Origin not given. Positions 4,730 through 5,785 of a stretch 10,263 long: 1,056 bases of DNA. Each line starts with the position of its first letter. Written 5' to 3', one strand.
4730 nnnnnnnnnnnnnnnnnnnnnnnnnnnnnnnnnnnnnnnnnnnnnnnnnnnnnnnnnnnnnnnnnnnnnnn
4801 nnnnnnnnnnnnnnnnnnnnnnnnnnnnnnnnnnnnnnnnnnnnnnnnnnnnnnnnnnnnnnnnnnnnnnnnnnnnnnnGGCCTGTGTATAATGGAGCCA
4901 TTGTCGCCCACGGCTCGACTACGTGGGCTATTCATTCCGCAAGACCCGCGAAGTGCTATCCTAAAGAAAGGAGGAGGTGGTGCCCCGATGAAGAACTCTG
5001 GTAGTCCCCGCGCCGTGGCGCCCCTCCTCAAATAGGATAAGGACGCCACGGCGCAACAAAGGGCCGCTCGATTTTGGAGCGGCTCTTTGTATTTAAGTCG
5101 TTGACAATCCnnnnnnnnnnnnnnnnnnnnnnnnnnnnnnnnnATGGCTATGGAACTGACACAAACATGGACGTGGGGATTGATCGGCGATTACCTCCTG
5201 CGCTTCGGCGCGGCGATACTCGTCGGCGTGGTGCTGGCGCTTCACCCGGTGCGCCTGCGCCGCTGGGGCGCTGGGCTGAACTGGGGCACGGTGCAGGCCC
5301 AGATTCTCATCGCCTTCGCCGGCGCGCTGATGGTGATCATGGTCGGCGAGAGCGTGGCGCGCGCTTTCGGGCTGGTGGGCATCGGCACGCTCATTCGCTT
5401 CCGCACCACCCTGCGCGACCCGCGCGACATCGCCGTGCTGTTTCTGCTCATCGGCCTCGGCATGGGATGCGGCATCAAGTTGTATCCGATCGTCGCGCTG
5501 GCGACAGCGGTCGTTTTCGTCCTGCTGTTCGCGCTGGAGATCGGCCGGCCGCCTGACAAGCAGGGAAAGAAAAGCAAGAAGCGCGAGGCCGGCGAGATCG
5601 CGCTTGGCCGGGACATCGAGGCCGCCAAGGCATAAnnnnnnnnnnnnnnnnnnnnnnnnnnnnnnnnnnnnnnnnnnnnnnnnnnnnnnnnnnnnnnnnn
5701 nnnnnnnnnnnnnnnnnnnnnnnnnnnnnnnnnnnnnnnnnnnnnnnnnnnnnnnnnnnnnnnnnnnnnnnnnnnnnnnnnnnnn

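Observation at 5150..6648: DUF4956-like membrane protein co-transcribed with a PurM-superfamily (HypE/ThiL-like) enzyme, not the partner I remember for DUF4956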

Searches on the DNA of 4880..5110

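Call 74: search_rna_families(source=window, start=4880, end=5110, threshold=evalue, max_evalue=10)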
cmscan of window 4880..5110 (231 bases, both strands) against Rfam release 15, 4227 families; matches with E-value up to 10: 23.
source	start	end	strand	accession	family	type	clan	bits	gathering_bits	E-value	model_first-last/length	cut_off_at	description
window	5014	5094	+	RF01485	rli61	Cis-reg;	-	22.9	50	0.039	1-106/106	no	Listeria sRNA rli61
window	5006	5089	+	RF02833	Scr3202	Gene; sRNA;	-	21.8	52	0.35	1-95/95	no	Streptomyces RNA 3202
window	5001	5089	-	RF02833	Scr3202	Gene; sRNA;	-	21.2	52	0.45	1-95/95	no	Streptomyces RNA 3202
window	5045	5110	-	RF00125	IS128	Gene; sRNA;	-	18.8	80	0.074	144-209/209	5'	IS128 RNA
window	5000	5068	-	RF04274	mir-9223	Gene; miRNA;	-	18.5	53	0.2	1-76/76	no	mir-9223 microRNA precursor family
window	4997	5110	+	RF02602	BASRCI414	Gene; sRNA;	-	18.2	270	0.016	1-123/229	3'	Brucella sRNA CI414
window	5055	5110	-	RF00506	Thr_leader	Cis-reg; leader;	-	18.1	55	0.32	56-118/118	5'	Threonine operon leader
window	4967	5025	-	RF02873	AS-traI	Gene; antisense;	-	17.6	99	0.65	1-77/77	no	Antisense to traI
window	5060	5094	-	RF02844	RefA9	Gene; antisense;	-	17.5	49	2.1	26-64/64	no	Enterococcus sRNA A9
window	5009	5054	-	RF00957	mir-663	Gene; miRNA;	-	17.1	75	2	22-71/90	no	mir-663 microRNA precursor family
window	5005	5064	-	RF00246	mir-135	Gene; miRNA;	-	17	59.2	0.44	1-88/88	no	mir-135 microRNA precursor family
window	5008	5056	-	RF03968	mir-8934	Gene; miRNA;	-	17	100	3.7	1-88/88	no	mir-8934 microRNA precursor family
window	5027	5103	+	RF02621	BSnc120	Gene; sRNA;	-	15.9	114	0.66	1-88/88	no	Brucella sRNA 120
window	5056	5095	-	RF02083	OrzO-P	Gene; antitoxin;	-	15.6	60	3.6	41-76/76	no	OrzO-P RNA antitoxin family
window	5010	5054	-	RF03403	mir-5366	Gene; miRNA;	-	13.1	73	5.1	13-59/71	no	mir-5366 microRNA precursor family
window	5056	5110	-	RF01408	sraL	Gene; sRNA;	-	10.2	39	4.3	89-142/142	5'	sraL Hfq binding RNA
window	5017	5047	-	RF00625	P11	Gene;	-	9.9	70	5.3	109-139/139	no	Pseudomonas sRNA P11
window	4984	4999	+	RF01149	sR10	Gene; snRNA; snoRNA; CD-box;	-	8.4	45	8.7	1-54/54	no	Small nucleolar RNA sR10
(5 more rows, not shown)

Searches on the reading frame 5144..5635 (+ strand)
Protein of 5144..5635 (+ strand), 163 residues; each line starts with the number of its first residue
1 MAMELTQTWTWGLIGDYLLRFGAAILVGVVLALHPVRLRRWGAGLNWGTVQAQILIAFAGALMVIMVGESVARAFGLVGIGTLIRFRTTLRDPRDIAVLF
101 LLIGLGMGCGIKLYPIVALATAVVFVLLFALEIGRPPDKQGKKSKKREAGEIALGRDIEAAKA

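Call 3: search_protein_families(library=pfam, proteins=[window:5144-5635:+], max_evalue=0.01)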
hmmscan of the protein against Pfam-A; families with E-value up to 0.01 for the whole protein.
window:5144-5635:+ (163 aa): 2 families
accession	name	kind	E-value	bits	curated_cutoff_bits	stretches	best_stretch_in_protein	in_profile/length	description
PF16316.10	DUF4956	-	3.3e-10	40.4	30.6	1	61-130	37-108/169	Domain of unknown function (DUF4956)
PF02366.24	PMT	-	0.0035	17.4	22.7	1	18-137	84-204/245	Dolichyl-phosphate-mannose-protein mannosyltransferase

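Call 4: search_protein_families(library=ncbifam, proteins=[window:5144-5635:+], max_evalue=0.01)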
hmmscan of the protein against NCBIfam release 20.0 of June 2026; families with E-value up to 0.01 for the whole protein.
window:5144-5635:+ (163 aa): 0 families

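Call 17: find_homologous_proteins(query=window:5144-5635:+, max_evalue=0.001)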
Query window:5144-5635:+ (163 aa): 21 proteins with E <= 0.001 among 858 candidates.
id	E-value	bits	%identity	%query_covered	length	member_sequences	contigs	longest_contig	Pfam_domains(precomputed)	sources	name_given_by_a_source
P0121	2.8e-96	338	100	99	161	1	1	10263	PF16316.11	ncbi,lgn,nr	ncbi:MAG: DUF4956 domain-containing protein [Chloroflexi bacterium]|nr:DUF4956 domain-containing pro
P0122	3.0e-45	172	57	88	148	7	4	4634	PF16316.11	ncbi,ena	-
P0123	1.7e-42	163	52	85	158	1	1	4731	PF16316.11,PF02308.22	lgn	-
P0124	1.0e-41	160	57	85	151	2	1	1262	PF16316.11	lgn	-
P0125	1.3e-40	157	55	87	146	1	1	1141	PF16316.11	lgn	-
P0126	1.2e-39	154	55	87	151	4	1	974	PF16316.11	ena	-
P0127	1.1e-36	144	53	88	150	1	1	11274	PF16316.11,PF02308.22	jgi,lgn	jgi:uncharacterized membrane protein YhiD involved in acid resistance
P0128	1.2e-35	141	49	91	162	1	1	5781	PF16316.11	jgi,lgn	jgi:uncharacterized membrane protein YhiD involved in acid resistance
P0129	4.6e-33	132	54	62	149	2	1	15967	PF16316.11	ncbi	-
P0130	1.3e-22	98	48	72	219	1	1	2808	PF16316.11,PF02308.22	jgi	jgi:hypothetical protein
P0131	1.7e-22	98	49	71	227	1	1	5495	PF16316.11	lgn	-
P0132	6.1e-22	96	48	73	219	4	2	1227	PF16316.11,PF02308.22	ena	-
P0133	6.8e-22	96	50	71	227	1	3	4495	PF16316.11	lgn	-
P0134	7.4e-21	93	45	88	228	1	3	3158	PF16316.11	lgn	-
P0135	4.2e-20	90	49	71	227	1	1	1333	PF16316.11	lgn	-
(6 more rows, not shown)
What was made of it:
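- The protein cluster has a single member on a single contig (call 17).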

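Call 18: find_encoding_contigs(protein=P0127, flank=4000, max_places=3)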
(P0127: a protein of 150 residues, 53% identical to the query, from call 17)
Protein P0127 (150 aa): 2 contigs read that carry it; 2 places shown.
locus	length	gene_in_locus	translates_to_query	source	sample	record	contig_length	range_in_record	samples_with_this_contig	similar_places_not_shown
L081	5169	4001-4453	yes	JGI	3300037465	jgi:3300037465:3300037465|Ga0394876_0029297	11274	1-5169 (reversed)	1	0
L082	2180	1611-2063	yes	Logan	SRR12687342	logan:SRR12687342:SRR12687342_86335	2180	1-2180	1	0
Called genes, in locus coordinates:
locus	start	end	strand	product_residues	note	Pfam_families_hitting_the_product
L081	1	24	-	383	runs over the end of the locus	PF04143:Sulf_transp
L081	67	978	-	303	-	PF00581:Rhodanese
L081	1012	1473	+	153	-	PF04542:Sigma70_r2, PF08281:Sigma70_r4_2, PF04545:Sigma70_r4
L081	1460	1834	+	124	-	-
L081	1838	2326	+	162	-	-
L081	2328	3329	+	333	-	PF25062:ARM_TT21_N (faint), PF25063:ARM_TT21_C (faint), PF13424:TPR_12 (faint), PF13428:TPR_14 (faint), PF00515:TPR_1 (weak), PF14559:TPR_19, PF13432:TPR_16 (weak), PF13414:TPR_11 (weak), +5 more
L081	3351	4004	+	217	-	PF09359:VTC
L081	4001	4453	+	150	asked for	PF02308:MgtC (weak), PF16316:DUF4956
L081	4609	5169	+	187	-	?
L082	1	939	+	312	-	?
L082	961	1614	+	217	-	PF09359:VTC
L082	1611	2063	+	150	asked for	PF02308:MgtC (weak), PF16316:DUF4956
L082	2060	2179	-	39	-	?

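Call 19: find_encoding_contigs(protein=P0129, flank=4000, max_places=3)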
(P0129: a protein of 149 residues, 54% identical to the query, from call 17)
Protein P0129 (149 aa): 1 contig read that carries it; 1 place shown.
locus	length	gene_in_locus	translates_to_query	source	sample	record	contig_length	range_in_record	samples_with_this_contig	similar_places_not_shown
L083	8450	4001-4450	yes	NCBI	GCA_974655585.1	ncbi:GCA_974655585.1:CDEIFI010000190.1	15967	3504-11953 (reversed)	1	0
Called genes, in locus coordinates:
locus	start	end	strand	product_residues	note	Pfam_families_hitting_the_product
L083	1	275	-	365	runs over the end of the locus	-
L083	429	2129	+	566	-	PF08757:CotH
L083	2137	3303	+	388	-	-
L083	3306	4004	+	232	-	PF09359:VTC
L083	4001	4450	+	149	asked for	PF16316:DUF4956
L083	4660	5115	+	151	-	-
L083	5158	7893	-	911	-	PF00246:Peptidase_M14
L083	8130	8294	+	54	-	-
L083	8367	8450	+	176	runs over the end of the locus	-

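Call 20: find_encoding_contigs(protein=P0128, flank=4000, max_places=3)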
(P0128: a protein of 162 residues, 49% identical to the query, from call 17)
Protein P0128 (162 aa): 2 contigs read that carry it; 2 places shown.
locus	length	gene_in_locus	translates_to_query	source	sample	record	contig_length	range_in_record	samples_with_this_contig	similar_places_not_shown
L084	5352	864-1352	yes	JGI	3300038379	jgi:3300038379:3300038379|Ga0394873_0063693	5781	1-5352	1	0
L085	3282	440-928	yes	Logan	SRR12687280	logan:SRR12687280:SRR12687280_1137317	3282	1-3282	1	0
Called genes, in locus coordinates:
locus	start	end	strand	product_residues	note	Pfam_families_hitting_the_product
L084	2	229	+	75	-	?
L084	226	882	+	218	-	PF09359:VTC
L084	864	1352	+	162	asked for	PF16316:DUF4956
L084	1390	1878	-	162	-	-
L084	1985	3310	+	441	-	PF07643:DUF1598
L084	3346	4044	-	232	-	PF24675:NpmA, PF02390:Methyltransf_4, PF13847:Methyltransf_31, PF13649:Methyltransf_25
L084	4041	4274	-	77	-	-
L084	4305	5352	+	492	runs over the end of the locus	?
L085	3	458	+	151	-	?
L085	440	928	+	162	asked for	PF16316:DUF4956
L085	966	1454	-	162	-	-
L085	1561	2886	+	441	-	PF07643:DUF1598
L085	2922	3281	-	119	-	?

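Call 21: find_encoding_contigs(protein=P0122, flank=4000, max_places=4)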
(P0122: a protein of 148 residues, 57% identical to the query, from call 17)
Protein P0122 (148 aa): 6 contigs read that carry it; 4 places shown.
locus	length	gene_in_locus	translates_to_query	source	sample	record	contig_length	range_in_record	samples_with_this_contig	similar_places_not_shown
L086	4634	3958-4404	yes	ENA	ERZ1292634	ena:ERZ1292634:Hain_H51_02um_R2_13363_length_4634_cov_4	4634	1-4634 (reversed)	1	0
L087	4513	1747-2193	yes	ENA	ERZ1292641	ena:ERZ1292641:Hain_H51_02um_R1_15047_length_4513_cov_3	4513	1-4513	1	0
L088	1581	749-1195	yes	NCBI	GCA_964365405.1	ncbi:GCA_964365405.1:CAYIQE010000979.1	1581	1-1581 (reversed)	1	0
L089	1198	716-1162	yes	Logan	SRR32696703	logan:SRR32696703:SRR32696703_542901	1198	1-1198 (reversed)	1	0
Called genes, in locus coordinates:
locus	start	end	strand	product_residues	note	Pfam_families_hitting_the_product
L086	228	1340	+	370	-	PF22612:GH113, PF13547:GTA_TIM (faint)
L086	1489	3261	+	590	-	PF08757:CotH, PF00932:LTD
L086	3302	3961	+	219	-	PF09359:VTC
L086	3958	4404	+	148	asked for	PF16316:DUF4956 (weak)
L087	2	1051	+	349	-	?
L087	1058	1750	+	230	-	PF09359:VTC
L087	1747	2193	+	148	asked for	PF16316:DUF4956 (weak)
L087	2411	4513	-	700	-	?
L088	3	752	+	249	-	?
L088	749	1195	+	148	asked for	PF16316:DUF4956 (weak)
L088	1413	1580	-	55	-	?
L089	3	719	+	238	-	?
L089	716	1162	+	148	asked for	PF16316:DUF4956 (weak)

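Call 22: find_encoding_contigs(protein=P0123, flank=4000, max_places=3)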
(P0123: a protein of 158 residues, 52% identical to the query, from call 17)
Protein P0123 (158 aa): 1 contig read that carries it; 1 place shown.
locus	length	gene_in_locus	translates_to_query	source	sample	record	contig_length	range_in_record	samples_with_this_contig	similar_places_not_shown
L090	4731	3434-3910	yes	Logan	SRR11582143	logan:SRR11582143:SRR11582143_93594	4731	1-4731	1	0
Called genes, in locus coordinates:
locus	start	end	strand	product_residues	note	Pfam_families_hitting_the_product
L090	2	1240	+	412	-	?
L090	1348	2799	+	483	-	-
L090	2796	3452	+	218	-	PF09359:VTC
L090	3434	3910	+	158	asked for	PF02308:MgtC (weak), PF16316:DUF4956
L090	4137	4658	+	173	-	PF08818:DUF1801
